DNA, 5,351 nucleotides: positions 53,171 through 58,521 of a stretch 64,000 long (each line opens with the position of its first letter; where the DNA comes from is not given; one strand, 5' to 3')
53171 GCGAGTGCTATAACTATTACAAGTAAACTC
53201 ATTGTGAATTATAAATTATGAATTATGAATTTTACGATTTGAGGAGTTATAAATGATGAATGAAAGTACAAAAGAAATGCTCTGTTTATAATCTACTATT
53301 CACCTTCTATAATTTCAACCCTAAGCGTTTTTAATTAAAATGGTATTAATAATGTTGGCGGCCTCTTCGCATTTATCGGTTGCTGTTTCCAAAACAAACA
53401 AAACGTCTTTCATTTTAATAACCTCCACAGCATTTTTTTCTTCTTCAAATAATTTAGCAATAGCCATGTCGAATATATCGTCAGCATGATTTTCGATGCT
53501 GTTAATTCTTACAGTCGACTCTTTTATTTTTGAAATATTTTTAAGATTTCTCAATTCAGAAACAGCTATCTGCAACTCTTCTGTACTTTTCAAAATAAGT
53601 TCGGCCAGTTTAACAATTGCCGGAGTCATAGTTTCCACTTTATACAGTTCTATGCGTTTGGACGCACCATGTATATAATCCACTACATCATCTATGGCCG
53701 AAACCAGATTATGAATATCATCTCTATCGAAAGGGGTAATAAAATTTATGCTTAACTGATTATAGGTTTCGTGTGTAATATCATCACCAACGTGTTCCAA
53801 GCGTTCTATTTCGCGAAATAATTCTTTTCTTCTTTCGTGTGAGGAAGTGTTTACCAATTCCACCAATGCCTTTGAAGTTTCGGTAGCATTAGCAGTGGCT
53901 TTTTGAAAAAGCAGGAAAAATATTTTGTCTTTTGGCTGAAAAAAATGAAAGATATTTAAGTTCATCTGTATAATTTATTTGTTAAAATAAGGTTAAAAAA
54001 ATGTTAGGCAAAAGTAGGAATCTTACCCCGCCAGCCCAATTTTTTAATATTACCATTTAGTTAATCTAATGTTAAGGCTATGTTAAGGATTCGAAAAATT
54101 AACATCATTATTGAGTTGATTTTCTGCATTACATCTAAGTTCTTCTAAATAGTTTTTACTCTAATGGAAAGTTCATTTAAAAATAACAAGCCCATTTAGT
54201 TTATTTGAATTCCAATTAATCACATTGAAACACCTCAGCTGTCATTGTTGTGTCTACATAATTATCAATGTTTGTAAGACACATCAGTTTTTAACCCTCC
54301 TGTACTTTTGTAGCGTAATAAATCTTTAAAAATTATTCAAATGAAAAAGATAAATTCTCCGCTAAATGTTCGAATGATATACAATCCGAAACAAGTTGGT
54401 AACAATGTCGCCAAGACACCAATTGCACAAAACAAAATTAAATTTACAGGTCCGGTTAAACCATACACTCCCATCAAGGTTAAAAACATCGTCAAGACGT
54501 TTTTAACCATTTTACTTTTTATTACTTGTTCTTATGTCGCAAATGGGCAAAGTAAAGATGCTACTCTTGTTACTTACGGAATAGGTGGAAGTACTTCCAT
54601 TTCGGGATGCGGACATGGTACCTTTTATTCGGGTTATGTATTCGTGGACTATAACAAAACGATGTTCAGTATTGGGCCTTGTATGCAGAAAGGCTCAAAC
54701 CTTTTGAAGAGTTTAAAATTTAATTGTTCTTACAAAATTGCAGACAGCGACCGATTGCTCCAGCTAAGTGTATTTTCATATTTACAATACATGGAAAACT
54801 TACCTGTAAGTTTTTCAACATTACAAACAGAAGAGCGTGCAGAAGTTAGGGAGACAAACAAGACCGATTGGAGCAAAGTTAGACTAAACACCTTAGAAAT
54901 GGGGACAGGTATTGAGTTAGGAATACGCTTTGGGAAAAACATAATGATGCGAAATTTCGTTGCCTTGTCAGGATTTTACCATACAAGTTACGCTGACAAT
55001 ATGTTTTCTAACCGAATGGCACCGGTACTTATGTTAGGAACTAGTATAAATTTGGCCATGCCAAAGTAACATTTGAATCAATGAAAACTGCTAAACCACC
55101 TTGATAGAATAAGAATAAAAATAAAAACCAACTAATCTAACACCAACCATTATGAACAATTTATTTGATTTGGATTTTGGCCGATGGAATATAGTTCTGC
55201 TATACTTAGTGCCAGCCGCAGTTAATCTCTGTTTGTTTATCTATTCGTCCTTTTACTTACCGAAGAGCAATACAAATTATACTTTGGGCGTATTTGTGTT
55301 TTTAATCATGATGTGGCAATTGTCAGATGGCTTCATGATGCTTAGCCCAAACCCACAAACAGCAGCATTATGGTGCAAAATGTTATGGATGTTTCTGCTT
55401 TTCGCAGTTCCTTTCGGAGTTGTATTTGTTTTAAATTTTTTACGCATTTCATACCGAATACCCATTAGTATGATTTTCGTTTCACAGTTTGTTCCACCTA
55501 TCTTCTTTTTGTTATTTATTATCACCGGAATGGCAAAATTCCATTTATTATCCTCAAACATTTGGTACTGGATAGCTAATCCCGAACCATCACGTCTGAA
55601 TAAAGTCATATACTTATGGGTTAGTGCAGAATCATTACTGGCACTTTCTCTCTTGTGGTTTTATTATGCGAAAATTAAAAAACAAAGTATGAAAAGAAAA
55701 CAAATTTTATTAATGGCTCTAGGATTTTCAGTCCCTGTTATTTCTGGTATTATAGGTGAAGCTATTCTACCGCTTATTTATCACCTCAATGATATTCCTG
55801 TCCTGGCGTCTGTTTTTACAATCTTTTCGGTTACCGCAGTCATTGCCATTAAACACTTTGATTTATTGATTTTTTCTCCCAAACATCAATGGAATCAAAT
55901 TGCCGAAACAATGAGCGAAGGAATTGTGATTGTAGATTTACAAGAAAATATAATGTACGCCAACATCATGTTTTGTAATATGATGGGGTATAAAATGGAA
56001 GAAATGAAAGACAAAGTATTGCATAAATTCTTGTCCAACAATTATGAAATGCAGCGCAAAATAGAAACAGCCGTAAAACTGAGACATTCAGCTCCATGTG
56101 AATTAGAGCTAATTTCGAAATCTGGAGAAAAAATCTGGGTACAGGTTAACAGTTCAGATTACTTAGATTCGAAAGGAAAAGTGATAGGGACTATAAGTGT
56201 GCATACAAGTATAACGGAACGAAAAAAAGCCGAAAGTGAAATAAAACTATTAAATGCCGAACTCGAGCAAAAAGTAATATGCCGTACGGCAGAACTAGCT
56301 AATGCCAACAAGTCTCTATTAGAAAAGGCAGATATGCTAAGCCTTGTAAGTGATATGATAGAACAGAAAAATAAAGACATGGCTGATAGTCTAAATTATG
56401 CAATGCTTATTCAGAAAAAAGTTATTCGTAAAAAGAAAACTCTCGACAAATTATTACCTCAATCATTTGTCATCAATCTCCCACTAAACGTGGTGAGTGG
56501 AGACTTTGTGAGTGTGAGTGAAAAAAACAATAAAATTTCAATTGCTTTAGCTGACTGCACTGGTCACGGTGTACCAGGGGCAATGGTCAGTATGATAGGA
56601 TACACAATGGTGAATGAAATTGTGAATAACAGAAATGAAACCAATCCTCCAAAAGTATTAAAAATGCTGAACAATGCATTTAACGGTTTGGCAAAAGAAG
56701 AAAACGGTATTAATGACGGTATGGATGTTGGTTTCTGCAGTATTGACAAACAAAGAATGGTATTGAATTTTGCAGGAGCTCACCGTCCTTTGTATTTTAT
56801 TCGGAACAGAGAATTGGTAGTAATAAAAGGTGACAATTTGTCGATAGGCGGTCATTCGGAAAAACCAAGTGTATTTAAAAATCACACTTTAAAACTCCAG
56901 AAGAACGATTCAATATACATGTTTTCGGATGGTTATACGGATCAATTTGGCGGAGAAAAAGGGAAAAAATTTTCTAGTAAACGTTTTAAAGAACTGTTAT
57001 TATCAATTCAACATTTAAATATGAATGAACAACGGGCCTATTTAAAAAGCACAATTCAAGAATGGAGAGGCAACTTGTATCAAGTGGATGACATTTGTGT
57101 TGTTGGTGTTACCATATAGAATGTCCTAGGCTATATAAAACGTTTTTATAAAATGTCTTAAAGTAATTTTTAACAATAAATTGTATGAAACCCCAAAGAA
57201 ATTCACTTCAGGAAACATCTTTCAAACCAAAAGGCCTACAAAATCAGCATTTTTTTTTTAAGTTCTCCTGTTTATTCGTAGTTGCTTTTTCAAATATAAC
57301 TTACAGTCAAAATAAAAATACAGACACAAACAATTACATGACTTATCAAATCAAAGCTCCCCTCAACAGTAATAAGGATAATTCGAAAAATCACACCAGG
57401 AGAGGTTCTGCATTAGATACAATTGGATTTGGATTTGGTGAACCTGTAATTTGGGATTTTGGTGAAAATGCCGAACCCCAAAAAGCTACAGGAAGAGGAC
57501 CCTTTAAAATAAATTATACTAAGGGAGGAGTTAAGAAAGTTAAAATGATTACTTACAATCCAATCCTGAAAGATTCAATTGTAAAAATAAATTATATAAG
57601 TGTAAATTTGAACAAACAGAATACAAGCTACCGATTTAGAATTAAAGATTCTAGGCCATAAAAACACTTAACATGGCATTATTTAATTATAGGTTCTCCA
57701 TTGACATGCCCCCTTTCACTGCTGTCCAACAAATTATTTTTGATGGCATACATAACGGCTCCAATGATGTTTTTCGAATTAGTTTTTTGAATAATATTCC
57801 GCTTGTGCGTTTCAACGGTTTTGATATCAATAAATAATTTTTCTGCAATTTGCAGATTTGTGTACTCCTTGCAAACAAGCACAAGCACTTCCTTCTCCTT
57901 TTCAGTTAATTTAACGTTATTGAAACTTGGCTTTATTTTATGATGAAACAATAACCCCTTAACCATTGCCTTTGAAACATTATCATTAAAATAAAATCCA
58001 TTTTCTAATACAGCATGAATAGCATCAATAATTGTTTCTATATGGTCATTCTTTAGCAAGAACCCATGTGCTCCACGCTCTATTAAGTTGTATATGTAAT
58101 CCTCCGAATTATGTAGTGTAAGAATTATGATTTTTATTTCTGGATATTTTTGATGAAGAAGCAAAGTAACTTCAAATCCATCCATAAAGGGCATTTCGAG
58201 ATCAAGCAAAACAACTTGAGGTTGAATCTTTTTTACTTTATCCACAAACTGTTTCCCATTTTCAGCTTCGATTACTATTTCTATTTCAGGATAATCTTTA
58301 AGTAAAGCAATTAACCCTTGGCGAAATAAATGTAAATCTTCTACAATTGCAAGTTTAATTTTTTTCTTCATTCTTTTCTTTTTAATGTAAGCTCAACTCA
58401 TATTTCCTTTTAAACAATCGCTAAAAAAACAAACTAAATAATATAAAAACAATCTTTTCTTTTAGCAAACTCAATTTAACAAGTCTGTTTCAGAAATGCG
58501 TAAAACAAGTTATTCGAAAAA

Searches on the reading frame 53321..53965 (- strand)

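Call 9: search_protein_families(library=pfam, proteins=[window:53321-53965:-])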
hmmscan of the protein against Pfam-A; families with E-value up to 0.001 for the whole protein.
window:53321-53965:- (214 aa): 1 family
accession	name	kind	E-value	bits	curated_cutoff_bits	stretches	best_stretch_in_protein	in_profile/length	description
PF01865.21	PhoU_div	-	4.5e-23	82.2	24.4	1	20-211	13-213/214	Protein of unknown function DUF47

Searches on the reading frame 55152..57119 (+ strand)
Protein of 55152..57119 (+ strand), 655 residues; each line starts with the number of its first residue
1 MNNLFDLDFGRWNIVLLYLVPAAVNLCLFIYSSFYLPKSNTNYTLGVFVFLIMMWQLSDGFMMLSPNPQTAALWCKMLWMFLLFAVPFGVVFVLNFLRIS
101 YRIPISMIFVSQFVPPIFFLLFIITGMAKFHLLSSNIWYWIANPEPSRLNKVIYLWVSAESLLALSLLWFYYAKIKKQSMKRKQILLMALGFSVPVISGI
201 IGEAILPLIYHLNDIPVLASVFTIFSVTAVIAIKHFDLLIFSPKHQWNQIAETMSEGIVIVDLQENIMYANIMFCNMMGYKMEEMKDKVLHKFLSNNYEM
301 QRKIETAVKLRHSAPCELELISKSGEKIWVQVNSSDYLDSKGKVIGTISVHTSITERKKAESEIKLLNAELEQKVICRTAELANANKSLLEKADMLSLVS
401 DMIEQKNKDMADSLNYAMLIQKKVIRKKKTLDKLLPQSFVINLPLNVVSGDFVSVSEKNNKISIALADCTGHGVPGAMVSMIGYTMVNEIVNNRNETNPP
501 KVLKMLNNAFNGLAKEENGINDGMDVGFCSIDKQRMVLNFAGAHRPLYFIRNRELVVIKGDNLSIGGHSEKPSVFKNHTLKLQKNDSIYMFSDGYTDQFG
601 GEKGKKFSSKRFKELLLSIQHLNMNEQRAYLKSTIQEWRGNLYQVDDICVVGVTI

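Call 9: search_protein_families(library=pfam, proteins=[window:55152-57119:+])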
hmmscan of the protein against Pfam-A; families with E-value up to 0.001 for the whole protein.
window:55152-57119:+ (655 aa): 7 families
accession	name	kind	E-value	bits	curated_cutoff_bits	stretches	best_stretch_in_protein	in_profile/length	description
PF07228.17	SpoIIE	-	3.5e-22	79.7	25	1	460-653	3-189/192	Stage II sporulation protein E (SpoIIE)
PF13426.13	PAS_9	-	4.1e-13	49.9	27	1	256-356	2-103/103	PAS domain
PF00989.32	PAS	-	1.8e-12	47.7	22.6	1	247-351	3-110/113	PAS fold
PF16927.11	HisKA_7TM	-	2e-11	44.6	28.6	1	18-239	2-220/224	N-terminal 7TM region of histidine kinase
PF08448.16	PAS_4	-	3.6e-08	34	23.1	1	253-358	3-109/110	PAS fold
PF13188.13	PAS_8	-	3.7e-06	27.1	21.8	1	247-290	3-47/65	PAS domain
PF08447.18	PAS_3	-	0.00039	21.1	25.6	1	268-351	2-89/89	PAS fold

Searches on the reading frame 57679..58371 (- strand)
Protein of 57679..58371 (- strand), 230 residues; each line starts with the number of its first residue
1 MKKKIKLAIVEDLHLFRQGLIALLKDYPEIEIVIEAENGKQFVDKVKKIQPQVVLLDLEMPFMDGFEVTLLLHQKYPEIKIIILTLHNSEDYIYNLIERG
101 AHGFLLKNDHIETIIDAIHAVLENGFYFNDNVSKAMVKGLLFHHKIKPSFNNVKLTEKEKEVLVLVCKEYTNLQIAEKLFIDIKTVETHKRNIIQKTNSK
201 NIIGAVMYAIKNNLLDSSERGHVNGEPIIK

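Call 75: search_protein_families(library=pfam, proteins=[window:57679-58371:-])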
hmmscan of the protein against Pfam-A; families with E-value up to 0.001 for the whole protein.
window:57679-58371:- (230 aa): 3 families
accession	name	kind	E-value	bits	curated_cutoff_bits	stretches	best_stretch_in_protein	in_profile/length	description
PF00072.30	Response_reg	-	1.6e-23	83.4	30.2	1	8-118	2-110/111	Response regulator receiver domain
PF00196.25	GerE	-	1.5e-13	50.6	23.5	1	154-209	2-57/57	Bacterial regulatory proteins, luxR family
PF08281.18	Sigma70_r4_2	-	0.00039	20.5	25.7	1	154-190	10-47/54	Sigma-70, region 4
